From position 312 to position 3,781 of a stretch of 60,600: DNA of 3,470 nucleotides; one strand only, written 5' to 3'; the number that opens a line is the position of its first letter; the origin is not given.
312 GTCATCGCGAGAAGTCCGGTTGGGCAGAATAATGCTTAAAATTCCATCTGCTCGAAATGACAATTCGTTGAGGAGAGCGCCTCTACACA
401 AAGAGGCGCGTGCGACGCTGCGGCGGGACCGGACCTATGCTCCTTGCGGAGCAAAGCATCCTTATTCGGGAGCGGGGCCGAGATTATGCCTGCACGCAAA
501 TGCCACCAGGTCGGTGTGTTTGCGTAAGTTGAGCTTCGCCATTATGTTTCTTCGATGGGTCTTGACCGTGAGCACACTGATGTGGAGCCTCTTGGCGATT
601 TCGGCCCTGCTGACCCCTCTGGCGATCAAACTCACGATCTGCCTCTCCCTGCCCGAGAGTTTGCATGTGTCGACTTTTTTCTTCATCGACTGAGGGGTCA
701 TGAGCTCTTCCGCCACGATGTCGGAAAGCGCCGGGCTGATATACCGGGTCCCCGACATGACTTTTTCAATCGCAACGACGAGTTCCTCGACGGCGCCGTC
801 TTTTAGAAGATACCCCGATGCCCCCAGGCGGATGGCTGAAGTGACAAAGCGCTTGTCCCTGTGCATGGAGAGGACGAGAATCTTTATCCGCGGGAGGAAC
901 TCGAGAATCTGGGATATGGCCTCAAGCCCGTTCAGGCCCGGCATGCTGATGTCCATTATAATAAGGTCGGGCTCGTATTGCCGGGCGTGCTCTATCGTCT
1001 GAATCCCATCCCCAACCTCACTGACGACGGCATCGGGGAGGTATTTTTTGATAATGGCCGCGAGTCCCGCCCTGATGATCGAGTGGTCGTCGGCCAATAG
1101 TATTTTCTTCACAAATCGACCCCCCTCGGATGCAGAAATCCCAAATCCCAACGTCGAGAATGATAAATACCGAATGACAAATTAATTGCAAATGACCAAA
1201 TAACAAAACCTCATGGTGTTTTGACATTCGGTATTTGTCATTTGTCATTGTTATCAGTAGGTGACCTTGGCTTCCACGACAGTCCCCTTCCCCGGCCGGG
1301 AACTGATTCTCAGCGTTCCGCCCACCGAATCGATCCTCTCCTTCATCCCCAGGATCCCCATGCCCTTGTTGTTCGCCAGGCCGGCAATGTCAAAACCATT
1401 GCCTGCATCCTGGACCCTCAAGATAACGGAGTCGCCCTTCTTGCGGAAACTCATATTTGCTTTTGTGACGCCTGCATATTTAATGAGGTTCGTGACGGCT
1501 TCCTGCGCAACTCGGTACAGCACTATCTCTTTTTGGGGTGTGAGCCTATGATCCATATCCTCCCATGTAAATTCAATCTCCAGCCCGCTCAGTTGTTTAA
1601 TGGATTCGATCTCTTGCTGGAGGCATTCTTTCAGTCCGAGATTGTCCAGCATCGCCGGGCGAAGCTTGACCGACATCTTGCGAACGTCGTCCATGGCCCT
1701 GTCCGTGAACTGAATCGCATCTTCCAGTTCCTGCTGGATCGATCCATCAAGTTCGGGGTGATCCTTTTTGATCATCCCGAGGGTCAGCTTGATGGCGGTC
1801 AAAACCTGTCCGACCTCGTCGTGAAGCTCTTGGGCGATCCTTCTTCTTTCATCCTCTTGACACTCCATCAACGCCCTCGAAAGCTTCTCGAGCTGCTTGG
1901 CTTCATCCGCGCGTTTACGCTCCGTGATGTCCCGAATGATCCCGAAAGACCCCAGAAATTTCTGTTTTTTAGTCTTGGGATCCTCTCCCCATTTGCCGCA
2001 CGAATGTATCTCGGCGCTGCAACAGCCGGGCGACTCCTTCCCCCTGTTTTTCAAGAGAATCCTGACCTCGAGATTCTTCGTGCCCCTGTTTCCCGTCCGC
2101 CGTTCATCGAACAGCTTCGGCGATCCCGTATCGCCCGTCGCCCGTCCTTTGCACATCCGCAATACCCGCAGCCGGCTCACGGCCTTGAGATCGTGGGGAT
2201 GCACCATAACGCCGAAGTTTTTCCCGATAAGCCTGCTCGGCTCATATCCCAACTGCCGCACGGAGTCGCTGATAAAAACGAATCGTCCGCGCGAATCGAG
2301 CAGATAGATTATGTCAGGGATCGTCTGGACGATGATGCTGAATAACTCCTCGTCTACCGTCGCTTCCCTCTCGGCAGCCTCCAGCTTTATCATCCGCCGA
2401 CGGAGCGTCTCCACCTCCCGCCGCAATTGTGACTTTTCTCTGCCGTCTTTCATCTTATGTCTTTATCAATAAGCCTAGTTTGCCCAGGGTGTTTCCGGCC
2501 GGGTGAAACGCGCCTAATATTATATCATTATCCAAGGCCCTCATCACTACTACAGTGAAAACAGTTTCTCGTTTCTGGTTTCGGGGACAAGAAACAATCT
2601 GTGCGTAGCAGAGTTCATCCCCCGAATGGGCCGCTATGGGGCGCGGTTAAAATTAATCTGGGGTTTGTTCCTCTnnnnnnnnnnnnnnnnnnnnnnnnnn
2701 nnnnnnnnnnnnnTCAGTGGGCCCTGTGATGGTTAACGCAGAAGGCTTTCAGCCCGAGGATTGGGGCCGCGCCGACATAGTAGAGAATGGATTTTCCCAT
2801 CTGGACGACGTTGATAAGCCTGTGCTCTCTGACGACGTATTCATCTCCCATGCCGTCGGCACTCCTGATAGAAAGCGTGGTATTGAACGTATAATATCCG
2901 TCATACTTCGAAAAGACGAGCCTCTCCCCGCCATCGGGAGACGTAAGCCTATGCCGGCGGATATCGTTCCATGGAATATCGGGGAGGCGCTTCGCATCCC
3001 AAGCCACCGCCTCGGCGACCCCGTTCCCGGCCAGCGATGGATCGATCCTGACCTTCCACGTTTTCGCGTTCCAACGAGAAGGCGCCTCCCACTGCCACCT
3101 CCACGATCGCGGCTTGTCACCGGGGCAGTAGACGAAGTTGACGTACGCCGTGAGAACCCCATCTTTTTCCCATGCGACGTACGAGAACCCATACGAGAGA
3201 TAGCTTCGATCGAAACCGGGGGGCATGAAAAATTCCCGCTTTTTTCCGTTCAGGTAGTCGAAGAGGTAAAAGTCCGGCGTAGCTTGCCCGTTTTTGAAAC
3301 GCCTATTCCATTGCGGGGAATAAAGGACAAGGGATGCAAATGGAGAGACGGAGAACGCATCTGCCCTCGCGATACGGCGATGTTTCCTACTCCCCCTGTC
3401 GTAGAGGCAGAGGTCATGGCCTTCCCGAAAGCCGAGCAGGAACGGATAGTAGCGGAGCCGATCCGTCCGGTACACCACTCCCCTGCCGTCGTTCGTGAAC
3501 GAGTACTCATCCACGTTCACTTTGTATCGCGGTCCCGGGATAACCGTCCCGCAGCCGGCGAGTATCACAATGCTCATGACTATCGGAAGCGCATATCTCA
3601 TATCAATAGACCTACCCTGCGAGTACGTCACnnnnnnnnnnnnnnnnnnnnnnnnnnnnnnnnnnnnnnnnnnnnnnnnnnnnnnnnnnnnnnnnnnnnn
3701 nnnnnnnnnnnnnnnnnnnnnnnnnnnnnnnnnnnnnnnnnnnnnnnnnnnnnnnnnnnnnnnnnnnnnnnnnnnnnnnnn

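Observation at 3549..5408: Two unrelated lipoproteins share an identical 103-bp leader cassette ending just past the lipobox Cys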

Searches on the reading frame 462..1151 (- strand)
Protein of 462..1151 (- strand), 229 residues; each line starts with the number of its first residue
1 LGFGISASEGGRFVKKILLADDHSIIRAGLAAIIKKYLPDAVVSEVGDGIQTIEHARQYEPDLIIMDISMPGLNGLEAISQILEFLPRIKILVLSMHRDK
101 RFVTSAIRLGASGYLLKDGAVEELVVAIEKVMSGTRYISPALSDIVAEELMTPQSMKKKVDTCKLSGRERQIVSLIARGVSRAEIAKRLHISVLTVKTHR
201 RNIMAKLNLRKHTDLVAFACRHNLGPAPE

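Call 7: search_protein_families(library=pfam, proteins=[window:462-1151:-], max_evalue=0.01)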
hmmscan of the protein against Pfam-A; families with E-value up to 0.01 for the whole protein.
window:462-1151:- (229 aa): 7 families
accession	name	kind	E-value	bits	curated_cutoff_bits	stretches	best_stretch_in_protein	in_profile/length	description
PF00072.30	Response_reg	-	3.9e-25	88.6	30.2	1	17-128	1-110/111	Response regulator receiver domain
PF00196.25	GerE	-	3.5e-16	59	23.5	1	165-219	3-57/57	Bacterial regulatory proteins, luxR family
PF08281.18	Sigma70_r4_2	-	4.4e-06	26.7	25.7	1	164-207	10-54/54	Sigma-70, region 4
PF04545.22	Sigma70_r4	-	0.00021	21.2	24.1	1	164-207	4-48/50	Sigma-70, region 4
PF13518.12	HTH_28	-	0.003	18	25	1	171-201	4-34/52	Helix-turn-helix domain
PF13384.12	HTH_23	-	0.0032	17.7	24.6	1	170-197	8-35/50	Homeodomain-like domain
PF02796.21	HTH_7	-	0.0071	16.9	23.8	0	170-197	12-39/45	Helix-turn-helix domain of resolvase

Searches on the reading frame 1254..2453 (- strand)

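Call 7: search_protein_families(library=pfam, proteins=[window:1254-2453:-], max_evalue=0.01)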
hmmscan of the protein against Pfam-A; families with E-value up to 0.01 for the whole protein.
window:1254-2453:- (399 aa): 6 families
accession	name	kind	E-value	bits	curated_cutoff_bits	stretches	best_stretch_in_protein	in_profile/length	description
PF07730.19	HisKA_3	-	2.8e-16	60.2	24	1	202-267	1-66/68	Histidine kinase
PF02518.31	HATPase_c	-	3.5e-11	44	26.4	1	309-396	3-106/111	Histidine kinase-, DNA gyrase B-, and HSP90-like ATPase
PF00989.32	PAS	-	3.1e-05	24.4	22.6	1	39-95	4-62/113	PAS fold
PF08448.16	PAS_4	-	0.00013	22.6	23.1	0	44-91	3-50/110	PAS fold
PF13581.12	HATPase_c_2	-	0.0002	21.8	27.4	1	315-393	35-123/127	Histidine kinase-like ATPase domain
PF13426.13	PAS_9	-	0.0012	19.5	27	0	46-90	1-47/103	PAS domain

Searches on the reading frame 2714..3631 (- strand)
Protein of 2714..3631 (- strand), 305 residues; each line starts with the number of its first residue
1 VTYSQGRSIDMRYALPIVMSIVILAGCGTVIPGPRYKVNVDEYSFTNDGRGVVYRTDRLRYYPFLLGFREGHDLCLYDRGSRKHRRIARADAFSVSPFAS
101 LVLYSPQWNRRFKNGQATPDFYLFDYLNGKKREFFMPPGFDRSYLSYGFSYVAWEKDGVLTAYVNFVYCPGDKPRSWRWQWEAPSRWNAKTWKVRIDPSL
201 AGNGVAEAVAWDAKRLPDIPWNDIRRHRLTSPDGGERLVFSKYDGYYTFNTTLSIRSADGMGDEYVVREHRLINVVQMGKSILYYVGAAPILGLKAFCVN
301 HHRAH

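Call 7: search_protein_families(library=pfam, proteins=[window:2714-3601:-], max_evalue=0.01)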
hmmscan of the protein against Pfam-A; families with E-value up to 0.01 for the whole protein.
window:2714-3601:- (295 aa): 0 families

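Call 8: search_protein_families(library=ncbifam, proteins=[window:2714-3601:-], max_evalue=0.01)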
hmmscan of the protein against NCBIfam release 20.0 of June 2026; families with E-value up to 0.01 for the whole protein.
window:2714-3601:- (295 aa): 0 families

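Call 21: find_encoding_contigs(protein=window:2714-3631:-, flank=6000, max_places=10)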
Protein window:2714-3631:- (305 aa): no gene with exactly this product is on record in the collection.

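Call 23: find_encoding_contigs(protein=window:2714-3601:-, flank=6000, max_places=10)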
Protein window:2714-3601:- (295 aa): 4 contigs read that carry it; 4 places shown.
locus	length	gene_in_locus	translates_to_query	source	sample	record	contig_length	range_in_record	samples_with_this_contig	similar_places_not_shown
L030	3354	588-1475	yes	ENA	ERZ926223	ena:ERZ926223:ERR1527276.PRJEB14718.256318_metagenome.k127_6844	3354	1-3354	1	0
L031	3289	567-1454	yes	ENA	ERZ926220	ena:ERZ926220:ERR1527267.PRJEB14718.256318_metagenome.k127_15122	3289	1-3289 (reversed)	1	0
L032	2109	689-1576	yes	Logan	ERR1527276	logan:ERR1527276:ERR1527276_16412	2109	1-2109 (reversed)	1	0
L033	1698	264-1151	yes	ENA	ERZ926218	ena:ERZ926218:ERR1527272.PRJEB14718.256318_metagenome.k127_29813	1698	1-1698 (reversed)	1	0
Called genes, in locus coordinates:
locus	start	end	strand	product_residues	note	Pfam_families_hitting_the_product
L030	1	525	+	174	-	?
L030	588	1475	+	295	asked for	-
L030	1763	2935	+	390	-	PF13581:HATPase_c_2 (faint), PF07730:HisKA_3, PF02518:HATPase_c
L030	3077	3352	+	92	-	?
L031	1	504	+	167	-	?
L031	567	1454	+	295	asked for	-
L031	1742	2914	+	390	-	PF00989:PAS (faint), PF13581:HATPase_c_2 (faint), PF07730:HisKA_3, PF02518:HATPase_c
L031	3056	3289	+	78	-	?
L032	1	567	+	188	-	?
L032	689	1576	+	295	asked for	-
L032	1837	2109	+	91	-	?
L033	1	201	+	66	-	?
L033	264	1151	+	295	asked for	-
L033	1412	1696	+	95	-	?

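Call 25: find_homologous_proteins(query=window:2714-3601:-)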
Query window:2714-3601:- (295 aa): 12 proteins with E <= 0.001 among 1247 candidates.
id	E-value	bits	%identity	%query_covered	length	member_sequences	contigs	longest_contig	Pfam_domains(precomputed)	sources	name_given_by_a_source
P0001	5.9e-201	684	100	97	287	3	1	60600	-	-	-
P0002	1.1e-144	499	73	96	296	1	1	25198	-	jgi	jgi:hypothetical protein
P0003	1.3e-138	479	69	98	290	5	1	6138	-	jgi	jgi:hypothetical protein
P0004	1.7e-137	476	71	97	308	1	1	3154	-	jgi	-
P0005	1.9e-134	466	67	98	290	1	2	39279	-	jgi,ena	-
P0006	1.2e-128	446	67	97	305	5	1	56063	-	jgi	-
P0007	2.5e-127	442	65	97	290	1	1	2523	-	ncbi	-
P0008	4.4e-91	323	51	95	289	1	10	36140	-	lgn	-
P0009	5.2e-86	306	50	94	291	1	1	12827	-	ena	-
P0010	1.7e-84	301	48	96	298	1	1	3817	-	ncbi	-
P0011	6.5e-79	283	47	94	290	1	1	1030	-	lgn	-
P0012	3.5e-61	225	39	96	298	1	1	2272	-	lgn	-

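Call 30: find_encoding_contigs(protein=P0002, flank=4000, max_places=4)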
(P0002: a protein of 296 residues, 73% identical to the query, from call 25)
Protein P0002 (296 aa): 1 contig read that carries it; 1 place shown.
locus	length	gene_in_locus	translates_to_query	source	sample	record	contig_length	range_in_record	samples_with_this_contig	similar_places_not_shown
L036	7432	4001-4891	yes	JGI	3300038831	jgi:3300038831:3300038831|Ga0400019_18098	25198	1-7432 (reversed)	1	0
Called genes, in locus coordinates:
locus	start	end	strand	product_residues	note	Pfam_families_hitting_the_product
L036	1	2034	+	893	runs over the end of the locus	PF05170:AsmA, PF05359:DUF748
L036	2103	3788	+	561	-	PF01663:Phosphodiest, PF01676:Metalloenzyme (faint)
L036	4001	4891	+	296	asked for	-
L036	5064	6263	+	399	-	PF00989:PAS (faint), PF07730:HisKA_3, PF13581:HATPase_c_2 (weak), PF02518:HATPase_c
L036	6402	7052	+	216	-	PF00072:Response_reg, PF00196:GerE, PF08281:Sigma70_r4_2 (weak)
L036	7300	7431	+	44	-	?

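Call 31: find_encoding_contigs(protein=P0006, flank=4000, max_places=4)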
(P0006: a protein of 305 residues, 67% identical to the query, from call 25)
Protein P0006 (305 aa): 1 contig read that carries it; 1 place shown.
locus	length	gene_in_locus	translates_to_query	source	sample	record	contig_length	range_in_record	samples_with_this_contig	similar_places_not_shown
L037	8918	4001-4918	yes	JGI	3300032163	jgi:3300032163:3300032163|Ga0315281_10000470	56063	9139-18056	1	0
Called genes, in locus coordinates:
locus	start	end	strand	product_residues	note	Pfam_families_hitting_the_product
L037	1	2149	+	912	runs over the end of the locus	PF05170:AsmA, PF05359:DUF748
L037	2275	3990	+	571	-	PF00884:Sulfatase (weak), PF01663:Phosphodiest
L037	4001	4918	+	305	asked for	-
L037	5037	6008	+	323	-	-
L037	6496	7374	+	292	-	-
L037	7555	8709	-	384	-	PF07690:MFS_1, PF12832:MFS_1_like, PF07690:MFS_1 (weak)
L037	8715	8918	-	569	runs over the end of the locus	PF01368:DHH, PF02272:DHHA1, PF17768:RecJ_OB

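Call 32: find_encoding_contigs(protein=P0005, flank=4000, max_places=4)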
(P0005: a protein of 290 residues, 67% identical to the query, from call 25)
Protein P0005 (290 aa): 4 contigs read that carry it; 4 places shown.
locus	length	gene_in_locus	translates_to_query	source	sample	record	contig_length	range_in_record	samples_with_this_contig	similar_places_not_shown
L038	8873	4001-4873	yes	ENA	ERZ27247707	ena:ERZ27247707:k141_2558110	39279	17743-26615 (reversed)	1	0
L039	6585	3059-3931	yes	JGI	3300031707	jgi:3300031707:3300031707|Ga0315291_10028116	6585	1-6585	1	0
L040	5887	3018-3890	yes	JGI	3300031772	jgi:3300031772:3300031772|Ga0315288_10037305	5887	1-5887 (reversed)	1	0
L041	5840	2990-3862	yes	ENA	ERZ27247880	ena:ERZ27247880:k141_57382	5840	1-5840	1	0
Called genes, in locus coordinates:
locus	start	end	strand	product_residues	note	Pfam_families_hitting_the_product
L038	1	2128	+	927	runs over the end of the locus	PF05170:AsmA, PF05359:DUF748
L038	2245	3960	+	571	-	PF00884:Sulfatase (faint), PF01663:Phosphodiest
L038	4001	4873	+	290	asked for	-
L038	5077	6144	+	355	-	-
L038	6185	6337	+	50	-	PF02667:SCFA_trans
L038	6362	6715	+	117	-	PF07883:Cupin_2 (faint), PF06249:EutQ (weak), PF05899:Cupin_3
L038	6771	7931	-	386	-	PF07690:MFS_1, PF12832:MFS_1_like (weak), PF07690:MFS_1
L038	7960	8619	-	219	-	PF01797:Y1_Tnp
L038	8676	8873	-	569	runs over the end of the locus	PF01368:DHH, PF02272:DHHA1, PF17768:RecJ_OB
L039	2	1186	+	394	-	?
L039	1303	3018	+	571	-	PF00884:Sulfatase (faint), PF01663:Phosphodiest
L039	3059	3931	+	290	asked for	-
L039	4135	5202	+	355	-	-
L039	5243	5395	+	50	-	PF02667:SCFA_trans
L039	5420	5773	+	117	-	PF07883:Cupin_2 (faint), PF06249:EutQ (weak), PF05899:Cupin_3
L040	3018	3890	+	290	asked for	-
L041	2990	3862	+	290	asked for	-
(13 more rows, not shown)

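Call 37: find_related_loci(query=window:2714-3601:-, collection=metagenome_contigs, flank=3000)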
Query window:2714-3601:- (295 aa) in metagenome_contigs; peptide patterns used: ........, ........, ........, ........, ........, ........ (x = any residue, [..] = any of these).
100 stretches matched a pattern, but none encodes a relative of the query by tblastn (E <= 1e-3).

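Call 39: find_related_loci(query=A2, collection=metagenome_contigs, flank=3000)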
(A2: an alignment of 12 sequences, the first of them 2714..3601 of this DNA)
Query A2 (295 aa) in metagenome_contigs; peptide patterns used: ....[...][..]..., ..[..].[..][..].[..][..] (x = any residue, [..] = any of these).
62 stretches matched a pattern; 4 encode a relative of the query (tblastn E <= 1e-3); 4 distinct loci.
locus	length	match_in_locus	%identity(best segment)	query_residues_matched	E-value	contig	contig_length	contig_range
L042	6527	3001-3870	67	1-290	4e-136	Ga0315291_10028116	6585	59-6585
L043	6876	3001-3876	67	1-287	7e-130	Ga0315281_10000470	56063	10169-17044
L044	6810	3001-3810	46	18-287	6e-74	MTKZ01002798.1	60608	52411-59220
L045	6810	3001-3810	46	18-287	6e-74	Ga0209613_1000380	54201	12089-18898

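Call 52: predict_structure(alignment_id=A2)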
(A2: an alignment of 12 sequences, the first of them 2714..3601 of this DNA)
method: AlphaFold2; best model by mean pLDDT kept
length: 295 residues; sequences in the alignment: 12
mean_pLDDT: 74.9   pTM: 0.74
mean pLDDT of the five models: 74.9, 73.2, 72.8, 72.0, 64.7
residues with pLDDT >= 90: 80; 70-90: 103; 50-70: 82; < 50: 30
segments of 3 or more residues with pLDDT < 50: 16-24, 52-57, 167-169, 233-238, 291-293
pLDDT, mean of each block of 10 residues (from residue 1): 62 48 49 88 78 50 88 91 92 88 79 95 90 81 92 85 53 68 93 92 77 77 87 47 80 75 62 63 57 46
secondary structure, 60 per line:
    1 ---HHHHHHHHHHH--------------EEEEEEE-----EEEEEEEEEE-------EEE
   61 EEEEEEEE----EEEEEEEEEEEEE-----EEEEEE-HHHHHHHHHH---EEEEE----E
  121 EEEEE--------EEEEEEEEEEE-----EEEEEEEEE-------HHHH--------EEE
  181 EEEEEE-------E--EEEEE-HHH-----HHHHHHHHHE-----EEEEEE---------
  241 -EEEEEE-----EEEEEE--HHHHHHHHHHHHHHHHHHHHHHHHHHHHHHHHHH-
elements in order: H4-14 E29-35 E41-50 E58-68 E73-85 E91-96 H98-107 E111-115 E120-125 E134-144 E150-158 H166-169 E178-186 E197-201 H211-219 E226-231 E242-247 E253-258 H261-294

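Call 56: find_encoding_contigs(protein=P0003, flank=4000, max_places=4)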
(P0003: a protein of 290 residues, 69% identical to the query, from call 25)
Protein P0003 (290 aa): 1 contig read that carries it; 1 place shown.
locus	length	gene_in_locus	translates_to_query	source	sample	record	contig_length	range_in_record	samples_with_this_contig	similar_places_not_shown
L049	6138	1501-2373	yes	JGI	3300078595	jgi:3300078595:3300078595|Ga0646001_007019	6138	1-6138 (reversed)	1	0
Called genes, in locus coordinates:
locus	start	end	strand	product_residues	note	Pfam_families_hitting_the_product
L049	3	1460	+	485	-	?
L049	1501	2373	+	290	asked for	-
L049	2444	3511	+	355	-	-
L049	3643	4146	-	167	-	PF02985:HEAT (faint), PF13513:HEAT_EZ (faint), PF13646:HEAT_2, PF03130:HEAT_PBS (faint)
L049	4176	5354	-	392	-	PF07690:MFS_1, PF12832:MFS_1_like (weak), PF07690:MFS_1 (weak)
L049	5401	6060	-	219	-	PF01797:Y1_Tnp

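Call 57: fold_search(model_id=the predicted structure, library=pdb)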
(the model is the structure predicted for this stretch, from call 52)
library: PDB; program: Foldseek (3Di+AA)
matches with E <= 10: 571; with E <= 0.001: 54
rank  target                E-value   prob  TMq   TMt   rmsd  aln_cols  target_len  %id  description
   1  5jrk_B                2.1e-06  1.00  0.29  0.15  13.0       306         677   15  Crystal Structure of the Sphingopyxin I Lasso Peptide Isopeptidase SpI-IsoP (SeMet-derived) (released 2016-09-28)
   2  5jrk_A                3.7e-06  1.00  0.30  0.15  13.2       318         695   14  Crystal Structure of the Sphingopyxin I Lasso Peptide Isopeptidase SpI-IsoP (SeMet-derived) (released 2016-09-28)
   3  5jrl_D                9.9e-06  1.00  0.31  0.16  13.1       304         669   15  Crystal Structure of the Sphingopyxin I Lasso Peptide Isopeptidase SpI-IsoP (Native) (released 2016-09-14)
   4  8wt1_H                1.1e-05  1.00  0.32  0.16  13.8       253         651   13  Crystal structure of S9 carboxypeptidase from Geobacillus sterothermophilus (released 2024-03-13)
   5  8wt1_F                1.2e-05  1.00  0.32  0.16  13.8       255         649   13  Crystal structure of S9 carboxypeptidase from Geobacillus sterothermophilus (released 2024-03-13)
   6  7mx5_B                2.1e-05  1.00  0.30  0.23  12.3       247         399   12  Crystal structure of TolB from Acinetobacter baumannii (released 2021-05-26)
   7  4pwz_B                2.4e-05  1.00  0.29  0.23  13.6       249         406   14  Crystal structure of TolB protein from Yersinia pestis CO92 (released 2014-04-02)
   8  5jrl_B                3.1e-05  1.00  0.32  0.16  12.0       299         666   14  Crystal Structure of the Sphingopyxin I Lasso Peptide Isopeptidase SpI-IsoP (Native) (released 2016-09-14)
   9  8wt1_C                3.5e-05  1.00  0.32  0.16  13.6       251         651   12  Crystal structure of S9 carboxypeptidase from Geobacillus sterothermophilus (released 2024-03-13)
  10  5u8x_A                4.9e-05  1.00  0.38  0.24  12.1       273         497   10  Crystal structure of Fe-CAO1 (released 2017-05-31)
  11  8wt1_A                5.8e-05  1.00  0.35  0.17  13.9       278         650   14  Crystal structure of S9 carboxypeptidase from Geobacillus sterothermophilus (released 2024-03-13)
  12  5u8y_C                5.8e-05  1.00  0.34  0.22  12.9       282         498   10  Crystal structure of Co-CAO1 (released 2017-05-31)
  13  8fu2_C                6.8e-05  1.00  0.31  0.20  13.5       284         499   11  Crystal structure of T151G CAO1 in complex with piceatannol (released 2024-08-07)
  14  9lp3_B                7.6e-05  1.00  0.34  0.20  15.6       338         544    8  Crystal structure of Aromatic Dioxygenase CpuAdo(Coniochaeta pulveracea) (released 2026-01-28)
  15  5u8x_C                8.0e-05  1.00  0.37  0.24  12.2       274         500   10  Crystal structure of Fe-CAO1 (released 2017-05-31)
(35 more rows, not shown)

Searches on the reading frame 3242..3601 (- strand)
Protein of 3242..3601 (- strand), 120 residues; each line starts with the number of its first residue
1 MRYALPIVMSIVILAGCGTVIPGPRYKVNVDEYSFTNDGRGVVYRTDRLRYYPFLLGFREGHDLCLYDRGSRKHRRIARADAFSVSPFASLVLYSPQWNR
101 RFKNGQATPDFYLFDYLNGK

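Call 69: find_homologous_proteins(query=window:3242-3601:-, max_evalue=0.001)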
Query window:3242-3601:-: 4 candidates shared short words with the query, none scored E <= 0.001.
